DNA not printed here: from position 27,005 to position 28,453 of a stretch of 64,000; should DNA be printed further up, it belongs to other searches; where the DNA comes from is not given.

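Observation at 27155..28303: Homolog of plant reversibly-glycosylated-polypeptide / UDP-arabinopyranose mutase (GT75) in a bacterial glycan operon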

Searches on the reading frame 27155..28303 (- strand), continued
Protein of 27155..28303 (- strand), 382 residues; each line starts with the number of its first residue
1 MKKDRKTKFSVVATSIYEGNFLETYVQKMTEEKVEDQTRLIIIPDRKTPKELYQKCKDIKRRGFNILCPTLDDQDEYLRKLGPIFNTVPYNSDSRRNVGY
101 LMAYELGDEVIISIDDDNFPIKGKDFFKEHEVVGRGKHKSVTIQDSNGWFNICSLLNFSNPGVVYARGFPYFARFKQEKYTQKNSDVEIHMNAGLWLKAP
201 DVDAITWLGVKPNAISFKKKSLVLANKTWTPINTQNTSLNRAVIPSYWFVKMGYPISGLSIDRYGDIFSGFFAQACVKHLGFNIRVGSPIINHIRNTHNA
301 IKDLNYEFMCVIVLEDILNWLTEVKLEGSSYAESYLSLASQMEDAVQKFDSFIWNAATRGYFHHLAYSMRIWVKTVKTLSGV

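Call 44: search_protein_families(library=ncbifam, proteins=[L061:9018-9977:+, L012:8204-9247:+, L014:12039-13022:+, L077:7995-8981:+, L010:8844-9770:+], max_evalue=1e-8)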
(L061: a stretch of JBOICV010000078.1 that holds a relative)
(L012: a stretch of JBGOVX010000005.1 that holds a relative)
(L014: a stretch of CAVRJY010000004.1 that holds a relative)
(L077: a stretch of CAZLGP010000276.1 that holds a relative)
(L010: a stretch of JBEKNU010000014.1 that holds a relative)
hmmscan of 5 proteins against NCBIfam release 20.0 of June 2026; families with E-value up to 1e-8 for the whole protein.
L061:9018-9977:+ (319 aa): 16 families
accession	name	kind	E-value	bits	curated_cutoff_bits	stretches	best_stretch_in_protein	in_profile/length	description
TIGR01181.1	dTDP_gluc_dehyt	equivalog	6.9e-37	127.2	365.1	1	8-313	1-313/321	dTDP-glucose 4,6-dehydratase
NF005998.1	PRK08125.1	equivalog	1.1e-33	116.6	777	1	4-311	313-649/649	bifunctional UDP-4-amino-4-deoxy-L-arabinose formyltransferase/UDP-glucuronic acid oxidase ArnA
TIGR04180.1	EDH_00030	hypoth_equivalog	2.5e-33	115.4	475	1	9-271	1-265/297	NAD-dependent 4,6-dehydratase LegB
NF008872.0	PRK11908.1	equivalog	1.2e-31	110.1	294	1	7-316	2-341/349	bifunctional UDP-4-keto-pentose/UDP-xylose synthase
NF011728.1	PRK15181.1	equivalog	9e-28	97.3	760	1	6-311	15-337/348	Vi polysaccharide biosynthesis UDP-N-acetylglucosaminuronic acid C-4 epimerase TviC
TIGR01179.1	galE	equivalog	1.3e-27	96.5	262.3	1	8-310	1-324/332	UDP-glucose 4-epimerase GalE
TIGR02197.1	heptose_epim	equivalog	7.2e-20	71.4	274.6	1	9-308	1-310/316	ADP-glyceromanno-heptose 6-epimerase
NF007490.0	PRK10084.1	subfamily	8.5e-19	67.7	649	1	8-312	2-335/361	dTDP-glucose 4,6-dehydratase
NF007582.0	PRK10217.1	equivalog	1e-18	67.6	698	1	7-231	2-240/355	dTDP-glucose 4,6-dehydratase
NF047922.1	GDPFucSynFcl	equivalog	1.4e-18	67.4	500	1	162-313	147-303/308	GDP-L-fucose synthase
NF047837.1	UDPAcbARedWbcJ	equivalog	4e-13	49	500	1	148-271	102-224/372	UDP-2-acetamido-2,6-beta-L-arabino-hexul-4-ose reductase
NF041015.1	UDPsulfquin_syn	equivalog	2.2e-12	46.7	575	0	189-263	236-311/384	UDP-sulfoquinovose synthase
NF007956.0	PRK10675.1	subfamily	3.8e-12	46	394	1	8-312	2-330/338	UDP-glucose 4-epimerase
TIGR02622.1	CDP_4_6_dhtase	equivalog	1e-11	44.6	278.45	1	6-314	4-333/352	CDP-glucose 4,6-dehydratase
TIGR01777.1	yfcH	hypoth_equivalog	1.5e-10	41.2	207.35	0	208-263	188-242/292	TIGR01777 family oxidoreductase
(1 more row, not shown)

L012:8204-9247:+ (347 aa): 16 families
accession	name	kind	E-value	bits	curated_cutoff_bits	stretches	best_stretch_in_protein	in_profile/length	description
TIGR01179.1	galE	equivalog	8e-36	123.5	262.3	1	13-326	1-327/332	UDP-glucose 4-epimerase GalE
TIGR01181.1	dTDP_gluc_dehyt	equivalog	6.9e-34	117.4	365.1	1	14-329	2-316/321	dTDP-glucose 4,6-dehydratase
NF047922.1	GDPFucSynFcl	equivalog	1.2e-25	90.6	500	1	79-329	52-306/308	GDP-L-fucose synthase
TIGR02197.1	heptose_epim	equivalog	3.6e-25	88.8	274.6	1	14-284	1-269/316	ADP-glyceromanno-heptose 6-epimerase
TIGR04180.1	EDH_00030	hypoth_equivalog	1.3e-23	83.6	475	1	14-311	1-296/297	NAD-dependent 4,6-dehydratase LegB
NF011728.1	PRK15181.1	equivalog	7.3e-21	74.5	760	1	12-326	16-339/348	Vi polysaccharide biosynthesis UDP-N-acetylglucosaminuronic acid C-4 epimerase TviC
NF007582.0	PRK10217.1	equivalog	2.7e-19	69.5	698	1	12-332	2-339/355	dTDP-glucose 4,6-dehydratase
TIGR03466.1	HpnA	hypoth_equivalog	6.1e-19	68.1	367.65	1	13-320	2-288/327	hopanoid-associated sugar epimerase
NF007490.0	PRK10084.1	subfamily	2.2e-17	63.1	649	1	14-330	3-340/361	dTDP-glucose 4,6-dehydratase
TIGR02622.1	CDP_4_6_dhtase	equivalog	4.8e-17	62.1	278.45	1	9-332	2-338/352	CDP-glucose 4,6-dehydratase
NF042422.1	oxyalk_red_OleD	equivalog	1.7e-16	60.5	580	1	13-253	2-223/329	2-alkyl-3-oxoalkanoate reductase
NF042423.1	oxyalk_red_Shew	equivalog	5.4e-15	55.3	580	1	7-250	4-226/331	2-alkyl-3-oxoalkanoate reductase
NF007956.0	PRK10675.1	subfamily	2e-14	53.5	394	1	13-323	2-328/338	UDP-glucose 4-epimerase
NF043036.1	ErythonDh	equivalog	4.9e-13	49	325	1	13-280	2-271/321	D-erythronate dehydrogenase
NF008360.0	PRK11150.1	equivalog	5.4e-13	48.8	452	1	14-276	2-255/310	ADP-glyceromanno-heptose 6-epimerase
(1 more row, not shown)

L014:12039-13022:+ (327 aa): 12 families
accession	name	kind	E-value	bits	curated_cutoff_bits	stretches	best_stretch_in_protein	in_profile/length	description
NF047922.1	GDPFucSynFcl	equivalog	5.4e-88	295.4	500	1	13-318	2-305/308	GDP-L-fucose synthase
TIGR01179.1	galE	equivalog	4.7e-27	94.7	262.3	1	49-317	54-328/332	UDP-glucose 4-epimerase GalE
TIGR01181.1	dTDP_gluc_dehyt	equivalog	6e-27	94.6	365.1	1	50-319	58-316/321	dTDP-glucose 4,6-dehydratase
NF007490.0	PRK10084.1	subfamily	1e-19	70.7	649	1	143-318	164-338/361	dTDP-glucose 4,6-dehydratase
TIGR04180.1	EDH_00030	hypoth_equivalog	7.5e-19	67.9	475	1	53-277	60-268/297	NAD-dependent 4,6-dehydratase LegB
NF007582.0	PRK10217.1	equivalog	2.8e-17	62.8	698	1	49-319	58-336/355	dTDP-glucose 4,6-dehydratase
TIGR02622.1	CDP_4_6_dhtase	equivalog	4.8e-15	55.5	278.45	1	50-320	62-336/352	CDP-glucose 4,6-dehydratase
NF042422.1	oxyalk_red_OleD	equivalog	2.5e-13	50.1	580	1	15-235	2-215/329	2-alkyl-3-oxoalkanoate reductase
NF007956.0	PRK10675.1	subfamily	5e-12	45.6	394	1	48-314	56-329/338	UDP-glucose 4-epimerase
TIGR02197.1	heptose_epim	equivalog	3.6e-09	36.2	274.6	0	16-267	1-262/316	ADP-glyceromanno-heptose 6-epimerase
TIGR03466.1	HpnA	hypoth_equivalog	4.3e-09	35.7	367.65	0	15-120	2-116/327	hopanoid-associated sugar epimerase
NF011728.1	PRK15181.1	equivalog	4.7e-09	35.7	760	0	53-315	80-338/348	Vi polysaccharide biosynthesis UDP-N-acetylglucosaminuronic acid C-4 epimerase TviC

L077:7995-8981:+ (328 aa): 18 families
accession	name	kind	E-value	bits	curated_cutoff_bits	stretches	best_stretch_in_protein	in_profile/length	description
TIGR01181.1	dTDP_gluc_dehyt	equivalog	3.1e-41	141.5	365.1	1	8-318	1-311/321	dTDP-glucose 4,6-dehydratase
TIGR04180.1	EDH_00030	hypoth_equivalog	8.6e-39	133.4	475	1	9-304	1-295/297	NAD-dependent 4,6-dehydratase LegB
TIGR01179.1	galE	equivalog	9.5e-26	90.4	262.3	1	8-308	1-315/332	UDP-glucose 4-epimerase GalE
NF011728.1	PRK15181.1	equivalog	1.9e-21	76.5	760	1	6-314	15-333/348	Vi polysaccharide biosynthesis UDP-N-acetylglucosaminuronic acid C-4 epimerase TviC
TIGR02622.1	CDP_4_6_dhtase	equivalog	2.4e-19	69.7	278.45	1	5-174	3-176/352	CDP-glucose 4,6-dehydratase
NF007582.0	PRK10217.1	equivalog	8.8e-17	61.2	698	1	7-317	2-330/355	dTDP-glucose 4,6-dehydratase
NF007490.0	PRK10084.1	subfamily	2.9e-15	56.1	649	1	8-318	2-334/361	dTDP-glucose 4,6-dehydratase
TIGR01214.1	rmlD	equivalog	2.9e-13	49.5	224.05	1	8-271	1-230/285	dTDP-4-dehydrorhamnose reductase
NF008872.0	PRK11908.1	equivalog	4.1e-12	45.8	294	1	7-272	2-276/349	bifunctional UDP-4-keto-pentose/UDP-xylose synthase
NF043036.1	ErythonDh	equivalog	6.7e-12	45.2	325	1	8-285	2-285/321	D-erythronate dehydrogenase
TIGR02197.1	heptose_epim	equivalog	1.1e-11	44.5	274.6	1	9-279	1-274/316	ADP-glyceromanno-heptose 6-epimerase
TIGR03466.1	HpnA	hypoth_equivalog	1.7e-11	43.6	367.65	1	8-137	2-122/327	hopanoid-associated sugar epimerase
NF042422.1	oxyalk_red_OleD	equivalog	4e-11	42.8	580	1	8-268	2-251/329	2-alkyl-3-oxoalkanoate reductase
NF047922.1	GDPFucSynFcl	equivalog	5.7e-11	42.4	500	1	107-318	85-301/308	GDP-L-fucose synthase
NF041015.1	UDPsulfquin_syn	equivalog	1e-10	41.2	575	0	24-141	36-156/384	UDP-sulfoquinovose synthase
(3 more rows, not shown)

L010:8844-9770:+ (308 aa): 12 families
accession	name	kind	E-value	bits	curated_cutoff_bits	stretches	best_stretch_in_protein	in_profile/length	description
TIGR01179.1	galE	equivalog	3.9e-29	101.5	262.3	1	1-299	3-327/332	UDP-glucose 4-epimerase GalE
TIGR01181.1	dTDP_gluc_dehyt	equivalog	2.2e-28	99.3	365.1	1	1-299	3-313/321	dTDP-glucose 4,6-dehydratase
TIGR04180.1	EDH_00030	hypoth_equivalog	4.6e-24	85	475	1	1-284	2-296/297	NAD-dependent 4,6-dehydratase LegB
NF047922.1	GDPFucSynFcl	equivalog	9e-19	68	500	1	137-300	133-304/308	GDP-L-fucose synthase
NF007582.0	PRK10217.1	equivalog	1.7e-16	60.3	698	1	129-297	151-331/355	dTDP-glucose 4,6-dehydratase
NF007490.0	PRK10084.1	subfamily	2.4e-16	59.7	649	1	129-298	158-335/361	dTDP-glucose 4,6-dehydratase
TIGR02197.1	heptose_epim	equivalog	1.2e-15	57.6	274.6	1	1-297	2-313/316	ADP-glyceromanno-heptose 6-epimerase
NF058621.1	DiazavRedAvaA7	equivalog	7e-13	48.9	400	1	1-246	4-248/304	3-diazoavenalumate denitrifying reductase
TIGR02622.1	CDP_4_6_dhtase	equivalog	7.4e-12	45.1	278.45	1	1-300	8-333/352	CDP-glucose 4,6-dehydratase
TIGR01777.1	yfcH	hypoth_equivalog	9.6e-12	45.1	207.35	0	184-252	178-247/292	TIGR01777 family oxidoreductase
NF007956.0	PRK10675.1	subfamily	2.6e-11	43.2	394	0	189-297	219-329/338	UDP-glucose 4-epimerase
NF042422.1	oxyalk_red_OleD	equivalog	8e-09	35.3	580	0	1-242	4-246/329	2-alkyl-3-oxoalkanoate reductase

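Call 80: search_protein_representatives(protein=window:27155-28303:-)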
Query: 382 residues. Proteins with E-value up to 0.001 (for the whole library): 1958; up to 1e-10: 849; up to 1e-30: 233. The best 150 are listed.
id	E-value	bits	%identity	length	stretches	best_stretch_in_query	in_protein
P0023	1.8e-137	474.7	65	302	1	2-297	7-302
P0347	3.6e-111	388.1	46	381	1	11-381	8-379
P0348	1.2e-109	383.2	45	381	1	8-379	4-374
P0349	1.1e-101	356.9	45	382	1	8-381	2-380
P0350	8.7e-101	354.0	44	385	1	5-379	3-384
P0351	2.3e-98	346.0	48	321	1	66-378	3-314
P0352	1.8e-95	336.4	51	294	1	88-376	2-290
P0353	2.0e-94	333.0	42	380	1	11-381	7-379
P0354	3.1e-94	332.4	42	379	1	10-380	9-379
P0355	9.1e-92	324.3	43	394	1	9-374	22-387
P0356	2.1e-91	323.1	39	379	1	6-381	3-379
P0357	9.0e-91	321.0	42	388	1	7-381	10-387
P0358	3.1e-88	312.6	45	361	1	8-379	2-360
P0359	1.6e-87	310.3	44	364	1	8-376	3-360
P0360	6.1e-86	305.1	40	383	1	7-381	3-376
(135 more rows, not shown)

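Call 88: search_protein_families(library=pfam, proteins=[L031:1452-2123:+, L014:11205-11951:+, L018:8525-9754:+], max_evalue=0.01)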
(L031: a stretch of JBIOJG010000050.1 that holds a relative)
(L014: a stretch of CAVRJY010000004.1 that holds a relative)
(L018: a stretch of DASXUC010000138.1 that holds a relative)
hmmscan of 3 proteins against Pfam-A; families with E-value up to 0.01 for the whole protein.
L031:1452-2123:+ (224 aa): 1 family
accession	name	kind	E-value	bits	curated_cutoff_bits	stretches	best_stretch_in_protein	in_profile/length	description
PF00535.33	Glycos_transf_2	-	1.3e-08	35.4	23.3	1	29-163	28-164/168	Glycosyl transferase family 2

L014:11205-11951:+ (248 aa): 1 family
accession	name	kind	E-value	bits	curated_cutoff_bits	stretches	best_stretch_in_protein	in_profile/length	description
PF00535.33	Glycos_transf_2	-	7.6e-17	62.2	23.3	1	10-180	4-167/168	Glycosyl transferase family 2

L018:8525-9754:+ (409 aa): 0 families
